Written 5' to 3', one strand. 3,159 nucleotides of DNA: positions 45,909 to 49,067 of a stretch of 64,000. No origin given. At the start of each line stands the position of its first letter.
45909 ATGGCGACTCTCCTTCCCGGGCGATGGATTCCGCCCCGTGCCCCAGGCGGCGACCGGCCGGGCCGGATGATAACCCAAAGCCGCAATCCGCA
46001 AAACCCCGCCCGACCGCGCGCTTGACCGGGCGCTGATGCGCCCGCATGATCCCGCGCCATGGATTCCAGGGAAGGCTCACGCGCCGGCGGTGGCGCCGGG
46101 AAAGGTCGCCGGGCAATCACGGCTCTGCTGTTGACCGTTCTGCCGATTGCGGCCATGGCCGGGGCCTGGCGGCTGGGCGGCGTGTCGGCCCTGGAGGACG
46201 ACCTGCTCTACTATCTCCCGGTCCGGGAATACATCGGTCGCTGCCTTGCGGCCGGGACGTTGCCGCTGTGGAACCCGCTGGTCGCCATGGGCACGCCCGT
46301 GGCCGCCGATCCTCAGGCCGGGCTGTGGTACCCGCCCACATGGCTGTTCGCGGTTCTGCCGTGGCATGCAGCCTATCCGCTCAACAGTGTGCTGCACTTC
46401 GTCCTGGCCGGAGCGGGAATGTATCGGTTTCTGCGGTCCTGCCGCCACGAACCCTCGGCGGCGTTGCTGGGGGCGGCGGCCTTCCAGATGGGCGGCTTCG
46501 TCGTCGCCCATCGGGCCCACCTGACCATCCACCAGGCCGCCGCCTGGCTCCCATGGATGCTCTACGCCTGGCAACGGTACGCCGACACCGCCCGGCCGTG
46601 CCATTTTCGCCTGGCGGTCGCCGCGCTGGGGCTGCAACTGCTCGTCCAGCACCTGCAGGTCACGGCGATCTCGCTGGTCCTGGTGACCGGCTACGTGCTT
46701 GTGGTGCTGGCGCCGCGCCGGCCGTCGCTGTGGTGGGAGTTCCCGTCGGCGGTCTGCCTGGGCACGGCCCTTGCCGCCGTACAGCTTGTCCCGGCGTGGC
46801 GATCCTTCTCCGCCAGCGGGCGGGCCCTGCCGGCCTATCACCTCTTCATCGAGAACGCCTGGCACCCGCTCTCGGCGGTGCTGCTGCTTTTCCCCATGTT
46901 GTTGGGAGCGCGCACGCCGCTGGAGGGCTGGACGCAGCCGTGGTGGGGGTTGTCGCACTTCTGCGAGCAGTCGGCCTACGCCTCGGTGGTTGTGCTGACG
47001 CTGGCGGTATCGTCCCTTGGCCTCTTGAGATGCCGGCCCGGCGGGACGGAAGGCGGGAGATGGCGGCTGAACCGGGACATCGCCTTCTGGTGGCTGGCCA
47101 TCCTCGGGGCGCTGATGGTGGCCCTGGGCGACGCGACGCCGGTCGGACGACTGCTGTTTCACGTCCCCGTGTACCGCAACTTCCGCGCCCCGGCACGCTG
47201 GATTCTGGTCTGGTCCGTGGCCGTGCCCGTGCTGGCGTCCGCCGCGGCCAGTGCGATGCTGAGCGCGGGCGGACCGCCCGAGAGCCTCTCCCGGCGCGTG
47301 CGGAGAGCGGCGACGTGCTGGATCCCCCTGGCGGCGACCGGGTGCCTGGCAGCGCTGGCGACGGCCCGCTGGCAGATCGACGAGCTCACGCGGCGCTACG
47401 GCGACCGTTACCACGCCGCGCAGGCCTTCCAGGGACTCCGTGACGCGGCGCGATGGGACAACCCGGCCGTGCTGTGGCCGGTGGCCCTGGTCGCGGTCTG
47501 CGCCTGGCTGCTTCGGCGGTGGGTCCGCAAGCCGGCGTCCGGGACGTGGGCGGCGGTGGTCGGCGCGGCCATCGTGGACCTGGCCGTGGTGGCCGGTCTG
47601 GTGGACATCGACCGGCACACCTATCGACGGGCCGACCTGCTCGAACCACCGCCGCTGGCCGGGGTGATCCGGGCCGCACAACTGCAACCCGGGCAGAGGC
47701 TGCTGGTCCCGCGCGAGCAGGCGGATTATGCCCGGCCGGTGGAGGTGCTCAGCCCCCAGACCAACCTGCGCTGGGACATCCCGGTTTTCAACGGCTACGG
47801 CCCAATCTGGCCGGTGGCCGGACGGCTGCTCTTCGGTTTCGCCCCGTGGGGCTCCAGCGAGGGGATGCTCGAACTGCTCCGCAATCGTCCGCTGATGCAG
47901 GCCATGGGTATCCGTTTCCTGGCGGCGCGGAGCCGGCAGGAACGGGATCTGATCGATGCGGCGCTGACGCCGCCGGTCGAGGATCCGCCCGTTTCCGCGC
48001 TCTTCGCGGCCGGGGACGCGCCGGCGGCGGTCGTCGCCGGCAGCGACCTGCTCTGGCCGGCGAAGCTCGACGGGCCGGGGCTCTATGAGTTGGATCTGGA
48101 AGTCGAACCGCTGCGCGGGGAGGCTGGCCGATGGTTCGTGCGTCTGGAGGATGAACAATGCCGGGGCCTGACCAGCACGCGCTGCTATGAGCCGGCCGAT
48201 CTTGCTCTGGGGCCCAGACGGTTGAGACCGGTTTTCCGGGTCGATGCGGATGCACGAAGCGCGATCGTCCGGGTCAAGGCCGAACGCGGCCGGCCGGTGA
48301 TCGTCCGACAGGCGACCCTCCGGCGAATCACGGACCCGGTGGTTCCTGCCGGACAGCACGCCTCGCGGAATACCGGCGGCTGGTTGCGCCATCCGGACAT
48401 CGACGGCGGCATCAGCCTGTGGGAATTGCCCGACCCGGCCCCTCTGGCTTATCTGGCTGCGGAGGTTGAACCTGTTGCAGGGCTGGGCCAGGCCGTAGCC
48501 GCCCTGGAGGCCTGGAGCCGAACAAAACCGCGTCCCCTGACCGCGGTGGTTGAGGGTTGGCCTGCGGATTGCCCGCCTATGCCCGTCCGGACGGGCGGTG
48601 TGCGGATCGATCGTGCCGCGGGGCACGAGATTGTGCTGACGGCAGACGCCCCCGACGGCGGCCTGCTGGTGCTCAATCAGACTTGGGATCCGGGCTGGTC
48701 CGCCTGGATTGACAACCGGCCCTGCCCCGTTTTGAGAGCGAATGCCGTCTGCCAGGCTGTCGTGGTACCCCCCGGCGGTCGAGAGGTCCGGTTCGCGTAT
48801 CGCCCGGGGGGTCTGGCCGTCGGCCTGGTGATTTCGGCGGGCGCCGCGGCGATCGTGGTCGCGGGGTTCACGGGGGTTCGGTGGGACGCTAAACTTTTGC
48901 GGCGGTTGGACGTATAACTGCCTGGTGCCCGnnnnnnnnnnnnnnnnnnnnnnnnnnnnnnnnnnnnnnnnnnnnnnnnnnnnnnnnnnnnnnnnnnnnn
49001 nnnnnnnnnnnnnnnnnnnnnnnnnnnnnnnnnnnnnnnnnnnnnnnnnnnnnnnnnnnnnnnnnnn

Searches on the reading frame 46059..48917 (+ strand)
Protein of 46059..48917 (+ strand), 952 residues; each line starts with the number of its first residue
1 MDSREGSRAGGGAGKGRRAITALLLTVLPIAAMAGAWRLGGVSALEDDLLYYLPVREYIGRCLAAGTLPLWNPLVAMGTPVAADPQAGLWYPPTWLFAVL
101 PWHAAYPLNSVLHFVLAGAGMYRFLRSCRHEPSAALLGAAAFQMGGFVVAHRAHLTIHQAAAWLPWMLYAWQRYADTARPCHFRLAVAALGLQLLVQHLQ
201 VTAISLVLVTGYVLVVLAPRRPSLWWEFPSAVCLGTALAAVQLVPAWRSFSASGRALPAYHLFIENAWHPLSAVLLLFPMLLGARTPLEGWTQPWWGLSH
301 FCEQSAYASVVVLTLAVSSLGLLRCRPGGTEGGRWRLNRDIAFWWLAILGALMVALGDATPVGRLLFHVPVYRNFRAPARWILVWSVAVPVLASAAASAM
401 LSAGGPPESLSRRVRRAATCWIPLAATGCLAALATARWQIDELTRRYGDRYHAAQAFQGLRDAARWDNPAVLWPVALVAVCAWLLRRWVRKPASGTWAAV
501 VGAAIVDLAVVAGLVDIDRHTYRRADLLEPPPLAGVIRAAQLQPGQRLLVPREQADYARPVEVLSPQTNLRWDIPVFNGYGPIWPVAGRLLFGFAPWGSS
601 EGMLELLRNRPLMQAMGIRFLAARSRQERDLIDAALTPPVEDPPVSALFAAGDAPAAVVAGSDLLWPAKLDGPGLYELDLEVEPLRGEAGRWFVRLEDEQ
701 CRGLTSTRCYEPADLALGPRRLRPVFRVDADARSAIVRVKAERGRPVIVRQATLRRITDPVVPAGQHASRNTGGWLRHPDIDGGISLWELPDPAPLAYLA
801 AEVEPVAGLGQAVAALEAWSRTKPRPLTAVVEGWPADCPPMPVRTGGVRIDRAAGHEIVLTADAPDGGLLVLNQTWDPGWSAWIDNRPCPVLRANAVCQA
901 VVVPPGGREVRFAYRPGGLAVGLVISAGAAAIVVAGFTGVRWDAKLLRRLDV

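Call 60: search_protein_families(library=pfam, proteins=[window:46059-48917:+], max_evalue=0.00001)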
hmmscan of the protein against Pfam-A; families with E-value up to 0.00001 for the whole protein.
window:46059-48917:+ (952 aa): 1 family
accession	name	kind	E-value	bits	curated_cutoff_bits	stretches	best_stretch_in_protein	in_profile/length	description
PF09586.16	YfhO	-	7.4e-16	58.1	28.5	2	95-269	81-257/835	Bacterial membrane protein YfhO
